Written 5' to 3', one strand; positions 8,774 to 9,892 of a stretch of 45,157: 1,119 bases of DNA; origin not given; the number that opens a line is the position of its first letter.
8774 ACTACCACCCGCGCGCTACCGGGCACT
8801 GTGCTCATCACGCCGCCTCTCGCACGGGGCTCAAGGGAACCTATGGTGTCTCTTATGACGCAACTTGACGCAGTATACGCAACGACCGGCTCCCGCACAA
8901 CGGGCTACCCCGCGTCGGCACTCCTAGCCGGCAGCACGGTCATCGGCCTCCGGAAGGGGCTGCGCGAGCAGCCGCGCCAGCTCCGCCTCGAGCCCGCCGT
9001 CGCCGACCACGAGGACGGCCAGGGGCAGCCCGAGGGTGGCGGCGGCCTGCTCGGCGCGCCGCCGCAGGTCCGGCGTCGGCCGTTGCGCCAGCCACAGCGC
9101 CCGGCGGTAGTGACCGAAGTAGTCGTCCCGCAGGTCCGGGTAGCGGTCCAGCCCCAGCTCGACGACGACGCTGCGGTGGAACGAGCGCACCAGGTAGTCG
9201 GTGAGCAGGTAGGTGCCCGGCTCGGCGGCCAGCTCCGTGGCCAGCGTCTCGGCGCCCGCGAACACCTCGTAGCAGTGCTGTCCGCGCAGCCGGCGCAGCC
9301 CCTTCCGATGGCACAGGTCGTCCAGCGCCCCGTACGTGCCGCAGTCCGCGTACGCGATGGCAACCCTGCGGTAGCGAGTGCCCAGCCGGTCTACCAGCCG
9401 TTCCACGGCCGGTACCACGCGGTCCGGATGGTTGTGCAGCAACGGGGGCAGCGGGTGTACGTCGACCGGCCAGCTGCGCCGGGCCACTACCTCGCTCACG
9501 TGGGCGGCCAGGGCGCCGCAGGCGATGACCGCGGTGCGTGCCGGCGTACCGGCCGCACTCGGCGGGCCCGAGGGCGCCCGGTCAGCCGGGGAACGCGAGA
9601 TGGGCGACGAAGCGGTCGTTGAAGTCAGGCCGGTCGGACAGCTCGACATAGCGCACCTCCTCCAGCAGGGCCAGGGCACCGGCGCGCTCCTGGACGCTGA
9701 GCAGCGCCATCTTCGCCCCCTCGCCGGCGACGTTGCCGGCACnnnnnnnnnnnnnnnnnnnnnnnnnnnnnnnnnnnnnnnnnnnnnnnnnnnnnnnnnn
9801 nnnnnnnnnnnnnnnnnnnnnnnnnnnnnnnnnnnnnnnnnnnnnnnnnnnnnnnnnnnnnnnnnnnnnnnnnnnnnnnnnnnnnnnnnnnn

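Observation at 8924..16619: Complete cobalamin-dependent MttB-family methyltransferase system embedded in an oxidase/ETF-based glycine-betaine pathway of an actinobacterium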

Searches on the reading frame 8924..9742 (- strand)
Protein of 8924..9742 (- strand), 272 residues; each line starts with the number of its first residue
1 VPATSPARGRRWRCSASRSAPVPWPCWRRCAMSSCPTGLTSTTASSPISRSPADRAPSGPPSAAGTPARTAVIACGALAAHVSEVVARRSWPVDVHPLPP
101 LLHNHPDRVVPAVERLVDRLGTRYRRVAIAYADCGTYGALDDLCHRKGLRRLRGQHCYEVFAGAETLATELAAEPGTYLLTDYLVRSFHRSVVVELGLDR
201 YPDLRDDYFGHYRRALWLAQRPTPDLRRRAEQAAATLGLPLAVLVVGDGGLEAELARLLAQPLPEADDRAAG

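Call 6: search_protein_families(library=pfam, proteins=[window:8924-9742:-])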
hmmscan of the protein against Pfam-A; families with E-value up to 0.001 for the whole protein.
window:8924-9742:- (272 aa): 1 family
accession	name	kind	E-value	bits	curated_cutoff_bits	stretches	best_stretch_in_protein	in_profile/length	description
PF07796.16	DUF1638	-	2.4e-21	76.7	27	1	98-246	2-152/161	Protein of unknown function (DUF1638)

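Call 7: search_protein_families(library=ncbifam, proteins=[window:8924-9742:-])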
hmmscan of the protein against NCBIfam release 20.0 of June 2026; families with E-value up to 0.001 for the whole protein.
window:8924-9742:- (272 aa): 0 families

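Call 80: find_homologous_proteins(query=window:8924-9649:-, max_evalue=0.00001)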
Query window:8924-9649:- (241 aa): 7932 proteins with E <= 0.00001 among 8000 candidates; the best 120 are listed.
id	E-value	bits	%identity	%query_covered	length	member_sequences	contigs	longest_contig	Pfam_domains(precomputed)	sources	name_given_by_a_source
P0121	3.6e-119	415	99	78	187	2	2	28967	PF07796.17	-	-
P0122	1.7e-105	370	89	78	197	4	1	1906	PF07796.17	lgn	-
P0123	6.4e-88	312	69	88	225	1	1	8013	PF07796.17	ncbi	ncbi:MAG: DUF1638 domain-containing protein [Actinomycetes bacterium]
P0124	2.4e-87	310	68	76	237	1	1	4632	PF07796.17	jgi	jgi:hypothetical protein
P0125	4.5e-87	310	65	90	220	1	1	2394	PF07796.17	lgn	-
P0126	1.4e-86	308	68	80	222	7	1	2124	PF07796.17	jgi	-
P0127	6.0e-86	306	68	79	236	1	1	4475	PF07796.17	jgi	jgi:hypothetical protein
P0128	1.4e-83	298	61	92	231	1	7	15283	PF07796.17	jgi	jgi:hypothetical protein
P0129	1.6e-83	298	69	73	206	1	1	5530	PF07796.17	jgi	jgi:hypothetical protein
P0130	1.9e-83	298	70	78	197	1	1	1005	PF07796.17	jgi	jgi:hypothetical protein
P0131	2.7e-83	297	62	92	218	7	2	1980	PF07796.17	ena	-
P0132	3.5e-83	297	68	80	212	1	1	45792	PF07796.17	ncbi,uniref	ncbi:MAG: DUF1638 domain-containing protein [Actinophytocola sp.]|uniref:DUF1638 domain-containing p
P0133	8.9e-83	295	69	78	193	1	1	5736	PF07796.17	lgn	-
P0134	1.0e-82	295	66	80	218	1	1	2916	PF07796.17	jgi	jgi:Protein of unknown function (DUF1638)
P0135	1.5e-82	295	69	79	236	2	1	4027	PF07796.17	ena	-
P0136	1.7e-82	295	70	79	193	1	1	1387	PF07796.17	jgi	jgi:hypothetical protein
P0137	1.9e-82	294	66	88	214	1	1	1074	PF07796.17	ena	-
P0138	3.2e-82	294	69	79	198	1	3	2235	PF07796.17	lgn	-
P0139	3.3e-82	294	69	82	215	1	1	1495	PF07796.17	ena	-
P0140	4.2e-82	293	69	79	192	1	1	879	PF07796.17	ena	-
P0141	5.1e-82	293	58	95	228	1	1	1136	PF07796.17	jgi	jgi:hypothetical protein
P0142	6.9e-82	293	73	73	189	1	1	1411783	PF07796.17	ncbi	-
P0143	7.3e-82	292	64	80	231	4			PF07796.17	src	-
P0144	1.2e-81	292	70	79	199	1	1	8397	PF07796.17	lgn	-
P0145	1.8e-81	291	67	79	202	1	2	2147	PF07796.17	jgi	jgi:hypothetical protein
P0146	1.8e-81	291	65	80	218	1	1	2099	PF07796.17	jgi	jgi:uncharacterized protein DUF1638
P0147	1.9e-81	291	70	72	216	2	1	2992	PF07796.17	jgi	-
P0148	2.0e-81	291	61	85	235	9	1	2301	PF07796.17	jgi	jgi:hypothetical protein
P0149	3.6e-81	290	61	95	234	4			PF07796.17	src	-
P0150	6.8e-81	289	67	83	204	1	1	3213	PF07796.17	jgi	jgi:hypothetical protein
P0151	9.8e-81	289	64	76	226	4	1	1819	PF07796.17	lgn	-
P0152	1.1e-80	289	66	85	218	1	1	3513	PF07796.17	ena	-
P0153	1.1e-80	289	71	73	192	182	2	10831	PF07796.17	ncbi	-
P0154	1.1e-80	289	69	80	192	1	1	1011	PF07796.17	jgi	jgi:hypothetical protein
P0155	1.4e-80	288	65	89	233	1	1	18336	PF07796.17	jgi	jgi:hypothetical protein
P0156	1.5e-80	288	71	78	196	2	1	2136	PF07796.17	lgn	-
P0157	2.5e-80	287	62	83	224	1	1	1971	PF04909.21,PF07796.17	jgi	jgi:hypothetical protein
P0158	2.7e-80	287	71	72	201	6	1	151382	PF07796.17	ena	-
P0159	3.2e-80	287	61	90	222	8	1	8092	PF07796.17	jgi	jgi:hypothetical protein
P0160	3.4e-80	287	69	74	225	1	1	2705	PF07796.17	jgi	jgi:hypothetical protein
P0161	3.9e-80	287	66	82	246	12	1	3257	PF07796.17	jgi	jgi:hypothetical protein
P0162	4.5e-80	287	65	79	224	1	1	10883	PF07796.17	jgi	jgi:hypothetical protein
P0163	6.1e-80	286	65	78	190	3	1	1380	PF07796.17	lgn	-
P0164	6.6e-80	286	61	92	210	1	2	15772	PF07796.17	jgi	-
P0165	7.3e-80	286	70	80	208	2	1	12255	PF07796.17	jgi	jgi:hypothetical protein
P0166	8.3e-80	286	67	81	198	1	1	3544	PF07796.17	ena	-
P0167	9.1e-80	286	68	78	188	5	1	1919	PF07796.17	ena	-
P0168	9.3e-80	286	66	80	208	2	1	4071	PF07796.17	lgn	-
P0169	1.0e-79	285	67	80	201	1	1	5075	PF07796.17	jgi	jgi:hypothetical protein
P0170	1.1e-79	285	65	81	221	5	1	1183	PF07796.17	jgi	jgi:Protein of unknown function (DUF1638)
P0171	1.1e-79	285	60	89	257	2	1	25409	PF07796.17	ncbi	-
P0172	1.2e-79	285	60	95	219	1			PF07796.17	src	-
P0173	1.2e-79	285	71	74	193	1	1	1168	PF07796.17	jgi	jgi:hypothetical protein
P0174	1.2e-79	285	67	81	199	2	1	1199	PF07796.17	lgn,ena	-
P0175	1.4e-79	285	63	80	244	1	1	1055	PF07796.17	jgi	jgi:hypothetical protein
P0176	1.6e-79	285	68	80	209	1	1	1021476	PF07796.17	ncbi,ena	-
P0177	1.7e-79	285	69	78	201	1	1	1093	PF07796.17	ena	-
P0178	1.8e-79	285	66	82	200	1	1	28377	PF07796.17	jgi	jgi:uncharacterized protein DUF1638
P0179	2.1e-79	284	66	82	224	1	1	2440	PF07796.17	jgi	jgi:hypothetical protein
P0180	2.2e-79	284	65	85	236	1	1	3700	PF07796.17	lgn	-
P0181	2.3e-79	284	70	78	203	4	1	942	PF07796.17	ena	-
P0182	2.4e-79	284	62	90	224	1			PF07796.17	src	-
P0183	2.6e-79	284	68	73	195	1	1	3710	PF07796.17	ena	-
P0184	3.1e-79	284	66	81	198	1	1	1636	PF07796.17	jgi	jgi:hypothetical protein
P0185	3.5e-79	284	70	75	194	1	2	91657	PF07796.17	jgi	jgi:hypothetical protein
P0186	3.8e-79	284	69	74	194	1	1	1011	PF07796.17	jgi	jgi:Protein of unknown function (DUF1638)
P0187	3.8e-79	284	61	82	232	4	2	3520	PF07796.17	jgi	jgi:hypothetical protein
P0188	4.1e-79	283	69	73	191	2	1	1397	PF07796.17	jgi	jgi:hypothetical protein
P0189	4.7e-79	283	64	82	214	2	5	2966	PF07796.17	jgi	-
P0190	4.7e-79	283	72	73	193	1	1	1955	PF07796.17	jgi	jgi:uncharacterized protein DUF1638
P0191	5.5e-79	283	62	80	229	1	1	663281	PF07796.17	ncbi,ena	-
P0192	7.1e-79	283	67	80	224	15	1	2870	PF07796.17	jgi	jgi:hypothetical protein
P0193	8.1e-79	283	69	73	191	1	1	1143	PF07796.17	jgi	-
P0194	8.3e-79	282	62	79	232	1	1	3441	PF07796.17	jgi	jgi:hypothetical protein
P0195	9.5e-79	282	62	95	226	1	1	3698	PF07796.17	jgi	jgi:hypothetical protein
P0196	9.5e-79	282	68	80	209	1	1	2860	PF07796.17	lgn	-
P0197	9.6e-79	282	69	77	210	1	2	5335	PF07796.17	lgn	-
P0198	9.7e-79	282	67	79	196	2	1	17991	PF07796.17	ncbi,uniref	ncbi:MAG TPA: DUF1638 domain-containing protein [Actinophytocola sp.]|uniref:DUF1638 domain-containi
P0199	1.0e-78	282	62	80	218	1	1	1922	PF07796.17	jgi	jgi:Protein of unknown function (DUF1638)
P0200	1.0e-78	282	65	75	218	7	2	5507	PF07796.17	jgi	jgi:Protein of unknown function (DUF1638)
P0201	1.0e-78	282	61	85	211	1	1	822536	PF07796.17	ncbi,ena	-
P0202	1.0e-78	282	66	80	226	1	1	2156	PF07796.17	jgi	jgi:hypothetical protein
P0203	1.1e-78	282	65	81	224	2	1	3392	PF07796.17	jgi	-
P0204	1.1e-78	282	64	82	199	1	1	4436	PF07796.17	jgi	jgi:Protein of unknown function (DUF1638)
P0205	1.2e-78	282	62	79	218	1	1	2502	PF07796.17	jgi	jgi:hypothetical protein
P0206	1.2e-78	282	58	84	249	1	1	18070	PF07796.17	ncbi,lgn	ncbi:MAG: DUF1638 domain-containing protein [Nocardioidaceae bacterium]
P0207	1.2e-78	282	72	78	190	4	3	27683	PF07796.17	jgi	jgi:hypothetical protein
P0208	1.4e-78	282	69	71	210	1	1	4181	PF07796.17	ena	-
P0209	1.5e-78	282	62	85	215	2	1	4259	PF07796.17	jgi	jgi:hypothetical protein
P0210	1.5e-78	282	65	80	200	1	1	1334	PF07796.17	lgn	-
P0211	1.5e-78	282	66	81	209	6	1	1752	PF07796.17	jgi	jgi:hypothetical protein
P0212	1.6e-78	282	65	78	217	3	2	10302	PF07796.17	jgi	jgi:hypothetical protein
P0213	1.6e-78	282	66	81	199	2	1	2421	PF07796.17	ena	-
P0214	1.7e-78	281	63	80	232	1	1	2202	PF07796.17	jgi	jgi:hypothetical protein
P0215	1.7e-78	281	68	79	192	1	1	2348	PF07796.17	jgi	jgi:Protein of unknown function (DUF1638)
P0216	1.7e-78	281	68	76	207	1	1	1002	PF07796.17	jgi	-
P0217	1.8e-78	281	68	80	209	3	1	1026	PF07796.17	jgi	jgi:hypothetical protein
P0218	1.8e-78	281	66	78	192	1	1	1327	PF07796.17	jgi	jgi:Protein of unknown function (DUF1638)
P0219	1.8e-78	281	66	78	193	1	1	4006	PF07796.17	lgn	-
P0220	1.9e-78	281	63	75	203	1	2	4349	PF07796.17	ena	-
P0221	2.1e-78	281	59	81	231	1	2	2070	PF07796.17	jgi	jgi:hypothetical protein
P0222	2.2e-78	281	63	86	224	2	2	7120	PF07796.17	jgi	jgi:Protein of unknown function (DUF1638)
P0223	2.2e-78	281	65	79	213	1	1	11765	PF07796.17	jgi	jgi:hypothetical protein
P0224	2.3e-78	281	62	89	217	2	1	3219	PF07796.17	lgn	-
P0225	2.7e-78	281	68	79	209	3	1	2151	PF07796.17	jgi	jgi:hypothetical protein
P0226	2.8e-78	281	65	78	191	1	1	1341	PF07796.17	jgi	jgi:hypothetical protein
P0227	2.9e-78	281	62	85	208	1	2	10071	PF07796.17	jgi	jgi:hypothetical protein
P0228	2.9e-78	281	67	75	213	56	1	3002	PF07796.17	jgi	jgi:hypothetical protein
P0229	2.9e-78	281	67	79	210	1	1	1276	PF07796.17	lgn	-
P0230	3.2e-78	281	68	78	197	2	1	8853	PF07796.17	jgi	jgi:Protein of unknown function (DUF1638)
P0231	3.3e-78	281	68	78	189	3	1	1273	PF07796.17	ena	-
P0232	3.8e-78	280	63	79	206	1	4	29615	PF07796.17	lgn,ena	-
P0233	4.0e-78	280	67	78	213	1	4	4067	PF07796.17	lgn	-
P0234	4.0e-78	280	67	78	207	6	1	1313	PF07796.17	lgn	-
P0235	4.0e-78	280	69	73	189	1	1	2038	PF07796.17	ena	-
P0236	4.1e-78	280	60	87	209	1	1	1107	PF07796.17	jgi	jgi:hypothetical protein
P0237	4.1e-78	280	61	80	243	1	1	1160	PF07796.17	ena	-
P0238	4.3e-78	280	67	80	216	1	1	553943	PF07796.17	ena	-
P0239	4.3e-78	280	63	87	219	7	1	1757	PF07796.17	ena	-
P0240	4.5e-78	280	65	80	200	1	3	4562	PF07796.17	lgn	-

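Call 83: search_solved_structures(query=A2, max_evalue=1)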
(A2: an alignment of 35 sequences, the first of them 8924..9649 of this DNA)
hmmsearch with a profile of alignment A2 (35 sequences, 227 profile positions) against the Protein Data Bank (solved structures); distinct sequences matched with E-value up to 1: 10.
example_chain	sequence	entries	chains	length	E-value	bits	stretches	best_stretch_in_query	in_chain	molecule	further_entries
7ram_B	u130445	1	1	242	0.0076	18.5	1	63-115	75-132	Envelope glycoprotein L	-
7m30_B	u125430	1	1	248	0.008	18.4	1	63-115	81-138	Envelope glycoprotein L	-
8tco_B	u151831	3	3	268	0.0093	18.2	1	63-115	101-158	Envelope glycoprotein L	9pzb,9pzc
44ab_B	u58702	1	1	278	0.01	18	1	63-115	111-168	gL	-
5vob_B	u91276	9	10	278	0.01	18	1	63-115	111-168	Envelope glycoprotein L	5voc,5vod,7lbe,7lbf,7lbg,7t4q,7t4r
9kp2_A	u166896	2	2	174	0.7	12.1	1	72-144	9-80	Ferritin light chain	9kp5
1p4q_A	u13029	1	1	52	0.75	12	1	141-172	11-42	Cbp/p300-interacting transactivator 2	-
6hrd_A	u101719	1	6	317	0.83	11.8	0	24-80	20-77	3-hydroxybutyryl-CoA dehydrogenase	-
8xi2_E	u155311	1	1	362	0.94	11.6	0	74-118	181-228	U5-40K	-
2idl_A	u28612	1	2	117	0.95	11.6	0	91-142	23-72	Hypothetical protein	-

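Call 88: predict_structure(alignment_id=A2)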
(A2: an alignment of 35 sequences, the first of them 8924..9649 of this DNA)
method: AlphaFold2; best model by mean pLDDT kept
length: 241 residues; sequences in the alignment: 35
mean_pLDDT: 88.0   pTM: 0.79
mean pLDDT of the five models: 88.0, 87.0, 85.4, 85.3, 84.8
residues with pLDDT >= 90: 177; 70-90: 26; 50-70: 32; < 50: 6
segments of 3 or more residues with pLDDT < 50: none
pLDDT, mean of each block of 10 residues (from residue 1): 58 50 63 75 95 96 95 92 97 93 88 96 91 95 97 95 93 93 98 98 97 96 93 70 60
secondary structure, 60 per line:
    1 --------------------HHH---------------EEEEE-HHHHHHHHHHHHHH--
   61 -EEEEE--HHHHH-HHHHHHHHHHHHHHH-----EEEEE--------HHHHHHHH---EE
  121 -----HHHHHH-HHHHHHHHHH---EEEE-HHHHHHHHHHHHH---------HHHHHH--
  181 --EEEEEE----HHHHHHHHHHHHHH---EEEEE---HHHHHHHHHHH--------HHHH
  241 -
elements in order: E39-43 H45-58 E62-66 H69-73 H75-89 E95-99 H108-115 H126-131 H133-142 E146-149 H151-163 H173-178 E183-188 H193-206 E210-214 H218-228 H237-240

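Call 90: fold_search(model_id=the predicted structure, library=pdb)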
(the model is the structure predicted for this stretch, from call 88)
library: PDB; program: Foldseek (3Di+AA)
matches with E <= 10: 994; with E <= 0.001: 0
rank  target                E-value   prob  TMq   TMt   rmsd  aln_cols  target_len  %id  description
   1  2w37_A                1.0e-02  0.54  0.21  0.16  12.3       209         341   10  CRYSTAL STRUCTURE OF THE HEXAMERIC CATABOLIC ORNITHINE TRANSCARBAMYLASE FROM Lactobacillus hilgardii (released 2009-11-17)
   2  9a5f_A                4.5e-02  0.63  0.34  0.28  23.5       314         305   10  Integrative model of RBSB-YXKC by crosslinking MS and deep learning (released 2024-09-18)
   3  4nf2_A                5.8e-02  0.47  0.25  0.21  12.6       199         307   11  Crystal structure of anabolic ornithine carbamoyltransferase from Bacillus anthracis in complex with carbamoyl phospha (released 2013-11-13)
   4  7adr_E                5.8e-02  0.30  0.25  0.15  19.6       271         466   13  CO bound as bridging ligand at the active site of vanadium nitrogenase VFe protein (released 2020-09-30)
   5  3txx_C                6.1e-02  0.44  0.25  0.19  12.6       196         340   11  Crystal structure of putrescine transcarbamylase from Enterococcus faecalis (released 2012-02-01)
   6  4j1q                  6.1e-02  0.28  0.22  0.14  17.1       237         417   10  Crystal structure of a ketoreductase domain from the bacillaene assembly line (released 2014-03-19)
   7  8pyy                  6.1e-02  0.15  0.18  0.12  13.9       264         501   12  Amide bond synthetase from Streptomyces hindustanus in open conformation (released 2024-02-07)
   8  5g1n_A                6.9e-02  0.38  0.25  0.21  11.4       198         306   14  Aspartate transcarbamoylase domain of human CAD bound to PALA (released 2016-06-22)
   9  4a8p_A                7.3e-02  0.41  0.25  0.19  12.8       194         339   11  Crystal structure of putrescine transcarbamylase from Enterococcus faecalis with N5-(phosphonoacetyl)-L-ornithine (released 2012-02-15)
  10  5u1g_C                7.3e-02  0.30  0.22  0.25  14.2       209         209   11  Structure of TP228 ParA-AMPPNP-ParB complex (released 2017-04-19)
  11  1ort_A                7.3e-02  0.30  0.23  0.17  12.7       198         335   13  ORNITHINE TRANSCARBAMOYLASE FROM PSEUDOMONAS AERUGINOSA (released 1996-12-07)
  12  1mio_B                7.3e-02  0.25  0.25  0.15  19.6       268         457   13  X-RAY CRYSTAL STRUCTURE OF THE NITROGENASE MOLYBDENUM-IRON PROTEIN FROM CLOSTRIDIUM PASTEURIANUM AT 3.0 ANGSTROMS RESO (released 1993-10-31)
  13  5c4r                  7.8e-02  0.30  0.28  0.28  10.0       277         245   14  CobK precorrin-6A reductase (released 2016-11-16)
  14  2pju_A                8.3e-02  0.69  0.36  0.43   9.6       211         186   11  Crystal structure of propionate catabolism operon regulatory protein prpR (released 2007-05-22)
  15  4ccs                  8.3e-02  0.35  0.29  0.30  11.0       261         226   16  The structure of CbiX, the terminal Enzyme for Biosynthesis of Siroheme in Denitrifying Bacteria (released 2014-04-09)
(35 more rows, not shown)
